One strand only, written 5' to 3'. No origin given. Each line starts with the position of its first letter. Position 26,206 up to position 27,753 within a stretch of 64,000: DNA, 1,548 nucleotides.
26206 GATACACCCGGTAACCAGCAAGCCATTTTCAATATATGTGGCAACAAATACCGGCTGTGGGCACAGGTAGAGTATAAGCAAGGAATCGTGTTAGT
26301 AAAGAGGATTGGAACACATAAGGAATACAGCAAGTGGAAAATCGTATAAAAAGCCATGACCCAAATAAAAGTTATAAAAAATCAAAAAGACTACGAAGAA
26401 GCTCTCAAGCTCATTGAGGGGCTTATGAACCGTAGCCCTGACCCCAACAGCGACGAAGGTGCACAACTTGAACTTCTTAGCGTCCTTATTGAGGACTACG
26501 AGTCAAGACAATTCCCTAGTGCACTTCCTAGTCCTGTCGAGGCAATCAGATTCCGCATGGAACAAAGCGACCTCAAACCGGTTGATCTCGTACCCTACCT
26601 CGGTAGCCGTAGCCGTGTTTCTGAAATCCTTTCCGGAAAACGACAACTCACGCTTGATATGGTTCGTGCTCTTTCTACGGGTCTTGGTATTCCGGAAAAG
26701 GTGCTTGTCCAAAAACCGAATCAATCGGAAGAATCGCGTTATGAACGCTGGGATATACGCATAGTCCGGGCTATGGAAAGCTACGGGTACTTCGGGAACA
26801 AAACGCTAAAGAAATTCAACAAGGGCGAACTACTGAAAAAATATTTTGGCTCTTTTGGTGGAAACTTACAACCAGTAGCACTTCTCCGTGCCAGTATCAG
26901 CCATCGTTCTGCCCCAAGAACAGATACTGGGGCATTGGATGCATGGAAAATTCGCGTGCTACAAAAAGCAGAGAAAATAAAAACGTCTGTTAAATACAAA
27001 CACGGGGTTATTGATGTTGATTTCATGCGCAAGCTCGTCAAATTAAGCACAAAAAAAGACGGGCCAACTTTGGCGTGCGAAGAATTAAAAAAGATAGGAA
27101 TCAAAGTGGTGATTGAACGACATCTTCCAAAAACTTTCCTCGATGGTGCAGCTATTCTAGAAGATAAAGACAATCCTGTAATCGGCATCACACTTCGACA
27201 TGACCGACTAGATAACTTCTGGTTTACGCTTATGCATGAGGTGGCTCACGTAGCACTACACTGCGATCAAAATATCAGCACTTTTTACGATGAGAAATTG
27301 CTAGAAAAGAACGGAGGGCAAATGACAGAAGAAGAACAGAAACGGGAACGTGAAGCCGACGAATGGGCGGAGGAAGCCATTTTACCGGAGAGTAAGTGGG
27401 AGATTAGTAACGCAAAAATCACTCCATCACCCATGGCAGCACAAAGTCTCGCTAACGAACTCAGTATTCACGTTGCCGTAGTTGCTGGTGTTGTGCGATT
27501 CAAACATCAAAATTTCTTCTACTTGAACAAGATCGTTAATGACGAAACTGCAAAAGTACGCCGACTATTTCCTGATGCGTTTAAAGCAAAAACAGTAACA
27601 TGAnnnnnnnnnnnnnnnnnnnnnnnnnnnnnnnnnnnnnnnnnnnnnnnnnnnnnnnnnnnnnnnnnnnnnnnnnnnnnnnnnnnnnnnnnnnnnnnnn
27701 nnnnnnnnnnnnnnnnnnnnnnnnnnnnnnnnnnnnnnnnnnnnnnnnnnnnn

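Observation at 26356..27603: HigA antitoxin fused to an ImmA/IrrE-type metallopeptidase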

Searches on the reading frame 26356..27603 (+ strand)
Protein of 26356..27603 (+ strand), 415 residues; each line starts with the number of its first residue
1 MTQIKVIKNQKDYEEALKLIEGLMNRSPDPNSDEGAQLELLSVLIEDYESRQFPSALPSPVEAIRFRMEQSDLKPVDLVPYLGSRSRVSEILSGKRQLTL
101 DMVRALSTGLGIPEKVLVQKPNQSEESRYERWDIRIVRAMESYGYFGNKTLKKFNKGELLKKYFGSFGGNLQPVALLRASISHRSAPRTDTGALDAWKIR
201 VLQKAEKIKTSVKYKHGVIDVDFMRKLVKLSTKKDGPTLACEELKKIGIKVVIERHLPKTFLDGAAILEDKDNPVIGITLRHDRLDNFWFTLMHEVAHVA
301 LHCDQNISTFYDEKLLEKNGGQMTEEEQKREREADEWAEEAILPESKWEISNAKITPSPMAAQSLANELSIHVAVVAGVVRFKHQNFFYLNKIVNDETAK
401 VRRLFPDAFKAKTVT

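Call 3: search_protein_families(library=pfam, proteins=[window:26356-27603:+], max_evalue=0.01)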
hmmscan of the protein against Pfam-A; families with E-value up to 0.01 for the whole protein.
window:26356-27603:+ (415 aa): 2 families
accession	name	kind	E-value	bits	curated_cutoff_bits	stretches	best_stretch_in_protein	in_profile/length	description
PF06114.19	Peptidase_M78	-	5.2e-07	29.9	22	1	270-347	24-91/123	IrrE N-terminal-like domain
PF01381.28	HTH_3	-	0.00017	22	23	1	82-114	19-52/55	Helix-turn-helix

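Call 4: search_protein_families(library=ncbifam, proteins=[window:26356-27603:+], max_evalue=0.01)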
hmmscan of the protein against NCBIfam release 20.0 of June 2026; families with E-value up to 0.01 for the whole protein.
window:26356-27603:+ (415 aa): 2 families
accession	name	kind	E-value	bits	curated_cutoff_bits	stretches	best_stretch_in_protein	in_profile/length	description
NF007238.0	PRK09672.1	equivalog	0.00014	21.2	274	1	290-348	167-210/309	phage exclusion protein Lit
NF052239.1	antitox_spr1629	equivalog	0.0045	16.1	335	1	243-350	165-258/377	spr1629 family repressor/antitoxin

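Call 5: search_protein_families(library=padloc, proteins=[window:26356-27603:+], max_evalue=0.01)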
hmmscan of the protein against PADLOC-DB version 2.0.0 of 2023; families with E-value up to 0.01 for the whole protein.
window:26356-27603:+ (415 aa): 6 families
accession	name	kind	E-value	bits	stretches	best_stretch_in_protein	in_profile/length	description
PDLC03982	PD-Lambda-2_B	-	3.2e-139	462.7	1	1-407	1-398/402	-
PDLC04141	capP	-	2.6e-08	31.7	1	243-369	27-139/242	capP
PDLC03945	RmrA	-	0.00088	16.5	1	223-349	148-257/394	-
PDLC02926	HTH_VI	-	0.0013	16.9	1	84-126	27-69/92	-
PDLC03954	RmrA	-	0.0029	14.6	0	244-345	166-254/380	-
PDLC03948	RmrA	-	0.005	13.8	0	244-307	164-226/397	-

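Call 6: search_solved_structures(query=window:26356-27603:+, max_evalue=1, show_alignments=4)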
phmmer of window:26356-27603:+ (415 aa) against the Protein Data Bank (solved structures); distinct sequences matched with E-value up to 1: 2.
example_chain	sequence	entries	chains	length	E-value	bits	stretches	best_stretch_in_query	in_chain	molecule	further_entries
5ycl_A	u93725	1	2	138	5.4e-10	42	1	7-116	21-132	Antitoxin HigA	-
5ifg_B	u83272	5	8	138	6.8e-10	41.6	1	7-115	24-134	Antitoxin HigA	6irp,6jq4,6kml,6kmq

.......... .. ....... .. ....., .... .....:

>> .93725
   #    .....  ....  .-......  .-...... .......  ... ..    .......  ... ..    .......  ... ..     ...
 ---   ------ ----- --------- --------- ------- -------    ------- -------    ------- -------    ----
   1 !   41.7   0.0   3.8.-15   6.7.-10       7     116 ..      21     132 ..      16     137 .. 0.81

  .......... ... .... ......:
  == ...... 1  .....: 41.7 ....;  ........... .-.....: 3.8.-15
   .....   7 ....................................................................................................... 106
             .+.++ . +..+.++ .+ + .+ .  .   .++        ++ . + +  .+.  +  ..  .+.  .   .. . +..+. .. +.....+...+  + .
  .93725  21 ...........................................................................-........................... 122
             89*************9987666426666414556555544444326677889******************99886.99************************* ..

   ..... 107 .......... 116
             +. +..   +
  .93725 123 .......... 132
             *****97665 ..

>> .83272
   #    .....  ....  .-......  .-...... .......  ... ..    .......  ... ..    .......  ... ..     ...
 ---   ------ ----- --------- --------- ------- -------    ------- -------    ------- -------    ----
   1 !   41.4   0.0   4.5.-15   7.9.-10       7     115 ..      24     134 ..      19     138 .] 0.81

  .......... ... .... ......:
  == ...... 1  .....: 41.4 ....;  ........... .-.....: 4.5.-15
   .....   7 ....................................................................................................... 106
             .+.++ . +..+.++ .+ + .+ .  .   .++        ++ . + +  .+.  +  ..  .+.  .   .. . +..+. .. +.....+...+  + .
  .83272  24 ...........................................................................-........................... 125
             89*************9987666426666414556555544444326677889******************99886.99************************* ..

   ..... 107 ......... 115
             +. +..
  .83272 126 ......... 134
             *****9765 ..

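Call 13: find_homologous_proteins(query=window:26356-27603:+, max_evalue=0.00001)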
Query window:26356-27603:+ (415 aa): 4172 proteins with E <= 0.00001 among 8000 candidates; the best 120 are listed.
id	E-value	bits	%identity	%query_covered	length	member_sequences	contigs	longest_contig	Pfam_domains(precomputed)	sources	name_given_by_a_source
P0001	2.8e-273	924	100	100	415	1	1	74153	PF06114.20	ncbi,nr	ncbi:MAG: ImmA/IrrE family metallo-endopeptidase [Patescibacteria group bacterium]|nr:ImmA/IrrE fami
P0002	8.5e-247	836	89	100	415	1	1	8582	PF01381.29,PF06114.20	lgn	-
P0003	1.0e-241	820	88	100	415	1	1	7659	PF06114.20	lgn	-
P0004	9.3e-238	807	85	100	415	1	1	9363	-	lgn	-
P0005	1.4e-236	803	86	100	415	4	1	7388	PF06114.20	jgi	-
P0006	1.6e-220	750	81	100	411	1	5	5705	PF01381.29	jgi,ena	-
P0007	3.6e-220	749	82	100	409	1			PF01381.29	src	-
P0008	1.3e-219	747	81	100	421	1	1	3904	-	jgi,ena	-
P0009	2.2e-219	746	81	100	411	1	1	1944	PF01381.29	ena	-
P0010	4.3e-219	745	80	100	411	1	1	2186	PF01381.29,PF06114.20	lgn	-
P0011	4.7e-212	722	77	100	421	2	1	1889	PF01381.29,PF06114.20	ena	-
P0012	4.0e-211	719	77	99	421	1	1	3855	PF06114.20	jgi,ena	jgi:HTH-type transcriptional regulator/antitoxin HigA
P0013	7.0e-207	705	76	100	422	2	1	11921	PF01381.29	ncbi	-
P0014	6.1e-205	699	73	100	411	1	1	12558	PF06114.20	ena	-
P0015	1.2e-199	681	72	99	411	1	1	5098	PF06114.20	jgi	-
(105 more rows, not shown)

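Call 17: search_dna_similar(query=window:26356-27603:+, collection=plasmids, mode=protein, max_rows=25)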
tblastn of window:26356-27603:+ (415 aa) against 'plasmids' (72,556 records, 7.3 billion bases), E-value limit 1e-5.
Records with a match: 2323; places in all: 2375; records where one place covers at least 80% of the query: 7.
Best place of each record, by identity: <60% 2323.
By first word of the organism name: Klebsiella 1491; Escherichia 188; Serratia 83; Piscirickettsia 78; Sinorhizobium 59; Enterobacter 50; Salmonella 32; Raoultella 28; Vibrio 27; Providencia 27; and 88 more.
By predicted mobility (MOB-suite, as given by PLSDB): conjugative 1271; non-mobilizable 886; mobilizable 166.
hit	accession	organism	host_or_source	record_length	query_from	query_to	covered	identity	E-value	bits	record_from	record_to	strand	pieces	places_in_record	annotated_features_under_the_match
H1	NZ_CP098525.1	Pseudoalteromonas sp. KG3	whole organism,Cheese rind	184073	1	399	96%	42.4%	1e-80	277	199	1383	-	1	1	ImmA/IrrE family metallo-endopeptidase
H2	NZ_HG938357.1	Neorhizobium galegae bv. officinalis bv. officinalis str. ...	Galega officinalis root nodule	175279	4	405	97%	38.0%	6e-65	232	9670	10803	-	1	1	ImmA/IrrE family metallo-endopeptidase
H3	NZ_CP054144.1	Deefgea piscis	Odontobutis platycephala,Mono-bacterial ...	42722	1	401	97%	37.6%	1e-63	228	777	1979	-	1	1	ImmA/IrrE family metallo-endopeptidase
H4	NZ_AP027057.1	Limnohabitans sp. TEGF004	water,lake surface water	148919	4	408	98%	37.0%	1e-59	217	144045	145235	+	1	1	transcriptional regulator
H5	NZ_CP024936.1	Paraburkholderia graminis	soil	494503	4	405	97%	37.1%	2e-60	219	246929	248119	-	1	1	ImmA/IrrE family metallo-endopeptidase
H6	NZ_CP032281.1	Acinetobacter sp. WCHA55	Culture,Sewage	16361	3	414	99%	35.9%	2e-71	250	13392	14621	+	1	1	ImmA/IrrE family metallo-endopeptidase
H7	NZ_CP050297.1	Mesorhizobium huakuii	Oxytropis kamtschatica,cell ...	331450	4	395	91%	37.1%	4e-49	221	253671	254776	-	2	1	helix-turn-helix domain-containing protein | ImmA/IrrE family metallo-endopeptidase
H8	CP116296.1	Tenacibaculum finnmarkense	Atlantic salmon (Salmo salar ...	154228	70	389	77%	28.2%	4e-15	85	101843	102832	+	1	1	HigA family addiction module antitoxin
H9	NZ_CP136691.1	Sulfitobacter sp. LC.270.F.C4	Macrocystis pyrifera gametophyte,Whole ...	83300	135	405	65%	33.0%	1e-28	125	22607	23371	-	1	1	XRE family transcriptional regulator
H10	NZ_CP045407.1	Roseovarius sp. THAF9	pure culture,Surface of a polyethylene ...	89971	135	405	65%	33.0%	1e-28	125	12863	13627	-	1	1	XRE family transcriptional regulator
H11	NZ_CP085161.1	Pseudosulfitobacter sp. DSM 107133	cell culture,Seawater from the North ...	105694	135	405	65%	33.0%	1e-28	125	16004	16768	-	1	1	XRE family transcriptional regulator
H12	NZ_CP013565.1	Rhizobium phaseoli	Phaseolus vulgaris,Whole ...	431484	135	393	62%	34.5%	1e-28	125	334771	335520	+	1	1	XRE family transcriptional regulator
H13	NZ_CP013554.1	Rhizobium phaseoli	Phaseolus vulgaris,Whole ...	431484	135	393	62%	34.5%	1e-28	125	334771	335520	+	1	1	XRE family transcriptional regulator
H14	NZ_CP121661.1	Sinorhizobium terangae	Desmanthus virgatus,cell culture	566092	158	400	59%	36.6%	3e-31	133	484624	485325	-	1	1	XRE family transcriptional regulator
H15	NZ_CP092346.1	Rhizobium gallicum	Phaseolus vulgaris,Cell culture,nodule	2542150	131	393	63%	33.1%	3e-27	121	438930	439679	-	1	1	none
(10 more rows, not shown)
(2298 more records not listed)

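Call 22: get_annotated_region(hit=H1, flank=4000)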
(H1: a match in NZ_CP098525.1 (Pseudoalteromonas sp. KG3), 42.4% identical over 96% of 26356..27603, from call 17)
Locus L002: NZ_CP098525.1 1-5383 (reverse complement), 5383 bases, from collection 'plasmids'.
description: Pseudoalteromonas sp. KG3 plasmid pPsKG3_1, complete sequence
organism: Pseudoalteromonas sp. KG3 (NCBI taxid 2951137)
taxonomy: Bacteria; Pseudomonadota; Gammaproteobacteria; Alteromonadales; Pseudoalteromonadaceae; Pseudoalteromonas; Pseudoalteromonas sp. KG3
host: -; source: whole organism,Cheese rind; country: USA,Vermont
typing (MOB-suite, as given by PLSDB): non-mobilizable; replicon rep_cluster_537
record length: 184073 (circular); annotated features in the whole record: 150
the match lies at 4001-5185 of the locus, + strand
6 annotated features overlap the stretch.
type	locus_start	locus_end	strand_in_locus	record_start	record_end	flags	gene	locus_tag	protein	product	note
CDS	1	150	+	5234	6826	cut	-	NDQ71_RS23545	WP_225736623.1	restriction endonuclease subunit S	GO:0006304 - DNA modification [Evidence IEA]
CDS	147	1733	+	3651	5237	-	-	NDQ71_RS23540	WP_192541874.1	AAA family ATPase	-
CDS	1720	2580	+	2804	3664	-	-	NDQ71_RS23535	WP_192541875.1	hypothetical protein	-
CDS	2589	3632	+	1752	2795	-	-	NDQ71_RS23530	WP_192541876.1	restriction endonuclease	GO:0009307 - DNA restriction-modification system [Evidence IEA]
CDS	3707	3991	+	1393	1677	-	-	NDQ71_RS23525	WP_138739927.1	type II toxin-antitoxin system HigB family toxin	-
CDS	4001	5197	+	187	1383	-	-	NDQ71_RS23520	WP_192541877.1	ImmA/IrrE family metallo-endopeptidase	-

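Call 23: get_annotated_region(hit=H6, flank=4000)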
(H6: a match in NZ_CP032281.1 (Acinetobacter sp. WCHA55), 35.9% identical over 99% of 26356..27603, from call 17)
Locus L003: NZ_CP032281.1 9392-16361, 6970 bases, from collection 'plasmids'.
description: Acinetobacter sp. WCHA55 plasmid p2_010055, complete sequence
organism: Acinetobacter sp. WCHA55 (NCBI taxid 2004646)
taxonomy: Bacteria; Pseudomonadota; Gammaproteobacteria; Moraxellales; Moraxellaceae; Acinetobacter; Acinetobacter sp. WCHA55
host: -; source: Culture,Sewage; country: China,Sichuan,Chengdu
typing (MOB-suite, as given by PLSDB): non-mobilizable; replicon rep_cluster_1233
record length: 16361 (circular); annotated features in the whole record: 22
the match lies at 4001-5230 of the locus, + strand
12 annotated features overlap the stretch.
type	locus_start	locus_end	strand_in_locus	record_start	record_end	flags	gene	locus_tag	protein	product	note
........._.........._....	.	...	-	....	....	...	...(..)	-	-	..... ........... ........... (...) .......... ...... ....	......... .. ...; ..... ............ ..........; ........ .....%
predicted_resistance_gene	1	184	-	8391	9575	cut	tet(39)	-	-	tetracycline efflux MFS transporter Tet(39)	predicted by amrfinderplus; class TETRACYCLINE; identity 99.49%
CDS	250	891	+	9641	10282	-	-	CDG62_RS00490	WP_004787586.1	TetR/AcrR family transcriptional regulator C-terminal domain-containing protein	GO:0045892 - negative regulation of DNA-templated transcription [Evidence IEA]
CDS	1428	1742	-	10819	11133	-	-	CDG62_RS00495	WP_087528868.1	hypothetical protein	-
CDS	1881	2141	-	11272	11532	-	-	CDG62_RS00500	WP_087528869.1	hypothetical protein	-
CDS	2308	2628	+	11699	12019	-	-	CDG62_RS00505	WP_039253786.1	type II toxin-antitoxin system RelE/ParE family toxin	-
CDS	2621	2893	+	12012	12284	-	nadS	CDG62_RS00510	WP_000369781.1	NadS family protein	-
CDS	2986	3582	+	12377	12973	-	-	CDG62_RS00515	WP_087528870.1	hypothetical protein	-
CDS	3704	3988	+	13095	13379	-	-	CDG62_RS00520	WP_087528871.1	type II toxin-antitoxin system HigB family toxin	-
CDS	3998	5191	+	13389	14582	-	-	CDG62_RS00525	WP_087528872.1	ImmA/IrrE family metallo-endopeptidase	-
CDS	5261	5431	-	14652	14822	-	-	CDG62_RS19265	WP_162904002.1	hypothetical protein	-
CDS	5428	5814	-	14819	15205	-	-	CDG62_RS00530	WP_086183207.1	hypothetical protein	-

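Call 24: get_annotated_region(hit=H2, flank=4000)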
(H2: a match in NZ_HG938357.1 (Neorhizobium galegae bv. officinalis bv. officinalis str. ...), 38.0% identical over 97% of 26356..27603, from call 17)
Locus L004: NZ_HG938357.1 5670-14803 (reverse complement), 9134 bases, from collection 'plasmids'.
description: Neorhizobium galegae bv. officinalis bv. officinalis str. HAMBI 1141 plasmid pHAMBI1141b, complete sequence
organism: Neorhizobium galegae bv. officinalis bv. officinalis str. HAMBI 1141 (NCBI taxid 1028801)
taxonomy: Bacteria; Pseudomonadota; Alphaproteobacteria; Hyphomicrobiales; Rhizobiaceae; Neorhizobium; Neorhizobium galegae; Neorhizobium galegae bv. officinalis bv. officinalis str. HAMBI 1141
host: -; source: Galega officinalis root nodule; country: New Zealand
typing (MOB-suite, as given by PLSDB): conjugative; replicon rep_cluster_471; relaxase MOBQ; mating-pair formation MPF_T
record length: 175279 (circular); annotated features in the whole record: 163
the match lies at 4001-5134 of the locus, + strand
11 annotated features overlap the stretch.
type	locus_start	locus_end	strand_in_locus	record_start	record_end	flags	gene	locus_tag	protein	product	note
CDS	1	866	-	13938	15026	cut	-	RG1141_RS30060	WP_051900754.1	ATP-binding protein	-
CDS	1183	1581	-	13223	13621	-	-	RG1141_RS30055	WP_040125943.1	DUF6527 family protein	-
CDS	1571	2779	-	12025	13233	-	-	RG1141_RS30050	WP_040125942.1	ThiF family adenylyltransferase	-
CDS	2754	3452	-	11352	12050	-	-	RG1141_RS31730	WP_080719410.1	multiubiquitin domain-containing protein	-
CDS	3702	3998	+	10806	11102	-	-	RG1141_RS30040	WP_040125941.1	hypothetical protein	-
CDS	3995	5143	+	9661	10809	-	-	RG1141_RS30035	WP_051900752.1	ImmA/IrrE family metallo-endopeptidase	-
CDS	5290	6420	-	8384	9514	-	-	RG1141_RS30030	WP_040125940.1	RHE_PE00001 family protein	-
CDS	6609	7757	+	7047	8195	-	-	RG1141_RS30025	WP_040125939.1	site-specific integrase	GO:0015074 - DNA integration [Evidence IEA]; GO:0006310 - DNA recombination [Evidence IEA]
CDS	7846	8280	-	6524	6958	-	-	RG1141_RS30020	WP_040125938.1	type II toxin-antitoxin system VapC family toxin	-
CDS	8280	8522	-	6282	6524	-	-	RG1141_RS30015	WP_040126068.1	type II toxin-antitoxin system Phd/YefM family antitoxin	-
CDS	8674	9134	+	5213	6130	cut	-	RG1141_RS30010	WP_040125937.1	recombinase family protein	GO:0006310 - DNA recombination [Evidence IEA]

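Call 25: get_annotated_region(hit=H5, flank=4000)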
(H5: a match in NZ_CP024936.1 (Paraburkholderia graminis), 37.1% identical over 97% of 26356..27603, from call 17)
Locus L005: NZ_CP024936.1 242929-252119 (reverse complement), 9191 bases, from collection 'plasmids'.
description: Paraburkholderia graminis strain PHS1 plasmid pPHS1_P, complete sequence
organism: Paraburkholderia graminis (NCBI taxid 60548)
taxonomy: Bacteria; Pseudomonadota; Betaproteobacteria; Burkholderiales; Burkholderiaceae; Paraburkholderia; Paraburkholderia graminis
host: -; source: soil; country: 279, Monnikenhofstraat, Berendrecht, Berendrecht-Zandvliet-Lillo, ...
typing (MOB-suite, as given by PLSDB): conjugative; relaxase MOBP; mating-pair formation MPF_F
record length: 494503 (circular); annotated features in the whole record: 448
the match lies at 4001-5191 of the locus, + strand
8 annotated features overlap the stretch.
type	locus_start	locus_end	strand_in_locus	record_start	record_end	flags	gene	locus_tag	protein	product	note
CDS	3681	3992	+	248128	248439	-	-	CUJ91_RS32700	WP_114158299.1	type II toxin-antitoxin system HigB family toxin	GO:0090304 - nucleic acid metabolic process [Evidence IEA]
CDS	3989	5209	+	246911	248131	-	-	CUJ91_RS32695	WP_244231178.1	ImmA/IrrE family metallo-endopeptidase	-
CDS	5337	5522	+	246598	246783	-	-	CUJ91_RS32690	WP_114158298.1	hypothetical protein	-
CDS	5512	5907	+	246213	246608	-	-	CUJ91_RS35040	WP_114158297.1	DUF6527 family protein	-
CDS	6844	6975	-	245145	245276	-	-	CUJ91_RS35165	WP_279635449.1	hypothetical protein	-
CDS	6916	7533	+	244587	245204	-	-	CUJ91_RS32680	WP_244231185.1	hypothetical protein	-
CDS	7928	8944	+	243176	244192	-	-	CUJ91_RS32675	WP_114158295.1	type IV toxin-antitoxin system AbiEi family antitoxin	-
CDS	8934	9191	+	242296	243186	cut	-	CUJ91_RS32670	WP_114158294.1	nucleotidyl transferase AbiEii/AbiGii toxin family protein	-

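Call 27: find_related_loci(query=A1, collection=genome_contigs, flank=6000)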
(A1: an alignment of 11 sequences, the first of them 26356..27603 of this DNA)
Query A1 (415 aa) in genome_contigs; peptide patterns used: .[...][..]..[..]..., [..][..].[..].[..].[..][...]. (x = any residue, [..] = any of these).
600 stretches matched a pattern (row limit reached: there are more); 598 encode a relative of the query (tblastn E <= 1e-3); the best 80 are kept; 80 distinct loci.
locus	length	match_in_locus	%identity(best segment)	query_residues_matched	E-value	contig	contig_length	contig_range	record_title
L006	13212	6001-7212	58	1-412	4e-159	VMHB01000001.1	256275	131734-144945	MAG: Parcubacteria group bacterium Greene0714_7 Greene07147_scaffold_73, whole genome shotgun sequence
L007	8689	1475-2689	57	1-412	1e-150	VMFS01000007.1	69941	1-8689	MAG: Parcubacteria group bacterium Gr01-1014_30 G01um101430_scaffold_403, whole genome shotgun sequence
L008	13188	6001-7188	55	2-406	2e-142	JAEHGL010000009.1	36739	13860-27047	Candidatus Komeilibacteria bacterium S5_K13 S5_K13__9, whole genome shotgun sequence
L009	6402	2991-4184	48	5-407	2e-114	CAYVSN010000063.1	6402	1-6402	MAG TPA_asm: uncultured Dehalococcoidales bacterium isolate SRP239594_co1_134 genome assembly, contig: NODE_8080_length_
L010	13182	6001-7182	45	3-405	2e-111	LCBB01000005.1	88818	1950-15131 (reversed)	MAG: candidate division WWE3 bacterium GW2011_GWC2_41_23 UU55_C0005, whole genome shotgun sequence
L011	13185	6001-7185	48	1-406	1e-122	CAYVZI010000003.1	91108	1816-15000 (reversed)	MAG TPA_asm: uncultured Candidatus Saccharibacteria bacterium isolate SRP285395_co1_336 genome assembly, contig: NODE_24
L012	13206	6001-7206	42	1-405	8e-97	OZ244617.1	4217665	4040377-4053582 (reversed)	MAG: uncultured Candidatus Binatia bacterium isolate c6e9418e-c58b-4f86-8f57-4900b675f3d0 genome assembly, chromosome: 1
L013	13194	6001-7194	43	3-403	3e-96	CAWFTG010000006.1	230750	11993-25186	MAG: uncultured Alphaproteobacteria bacterium isolate MFD09603.bin.1.272 genome assembly, contig: contig_45542, whole ge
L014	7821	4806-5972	43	6-400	5e-94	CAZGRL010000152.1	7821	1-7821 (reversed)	MAG TPA_asm: uncultured Anaerolineaceae bacterium isolate binchicken_co34_481 genome assembly, contig: NODE_16606_length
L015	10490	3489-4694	42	1-405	3e-93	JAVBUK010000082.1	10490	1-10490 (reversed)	MAG: Xanthobacteraceae bacterium isolate EPI_MAG_00277 c_000005147952, whole genome shotgun sequence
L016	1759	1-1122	44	13-395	1e-98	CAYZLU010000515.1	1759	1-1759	MAG TPA_asm: uncultured Planctomycetales bacterium isolate binchicken_co241_372 genome assembly, contig: NODE_120617_len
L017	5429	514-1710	42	1-405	5e-92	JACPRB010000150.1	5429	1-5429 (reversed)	MAG: Planctomycetota bacterium isolate NC_groundwater_668_Ag_B-0.1um_65_30 B_1_S1_Biohub_coassembly_k141_2422245, whole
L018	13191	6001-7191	42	1-405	1e-91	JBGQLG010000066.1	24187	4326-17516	MAG: Candidatus Methylomirabilia bacterium isolate OBJ2_061818_050_43 k141_2542694_length_24187_cov_26.0151, whole genom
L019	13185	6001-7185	42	1-415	1e-91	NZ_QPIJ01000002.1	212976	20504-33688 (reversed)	Vreelandella rituensis strain TQ8S TQ-8S_scaffold2, whole genome shotgun sequence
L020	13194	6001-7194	44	1-405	3e-90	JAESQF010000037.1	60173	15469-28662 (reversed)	MAG: Oleispira sp. isolate NORP219 38370, whole genome shotgun sequence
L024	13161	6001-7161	43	5-407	4e-89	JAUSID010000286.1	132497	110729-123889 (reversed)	MAG: Opitutaceae bacterium isolate E14_metabat.bin.223 E14_k141_688253, whole genome shotgun sequence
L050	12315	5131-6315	39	1-401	4e-81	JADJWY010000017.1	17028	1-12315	MAG: Hahellaceae bacterium isolate Kalu_18-Q3-R12-55_BATAC.288 tig00022372-10-169770, whole genome shotgun sequence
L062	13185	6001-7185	39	3-405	2e-78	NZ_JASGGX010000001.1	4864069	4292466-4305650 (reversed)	MAG: Propionivibrio sp. isolate 5N011 JMF-2111-06-0005.ont.bin.11_0, whole genome shotgun sequence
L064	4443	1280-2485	38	5-407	6e-78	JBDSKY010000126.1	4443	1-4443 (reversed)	MAG: Bdellovibrionia bacterium isolate cluster1_bin.357 k127_5704055, whole genome shotgun sequence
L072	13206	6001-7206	37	4-409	5e-75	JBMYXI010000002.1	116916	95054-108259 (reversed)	MAG: Parashewanella sp. isolate ME_XS_2210_bin_10 ME_XS_2210_bin_10_1, whole genome shotgun sequence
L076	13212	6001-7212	37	3-409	8e-75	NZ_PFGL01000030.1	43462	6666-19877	MAG: Shewanella sp. CG12_big_fil_rev_8_21_14_0_65_47_15 CG12_8_21_14_0.65_scaffold_335_c, whole genome shotgun sequence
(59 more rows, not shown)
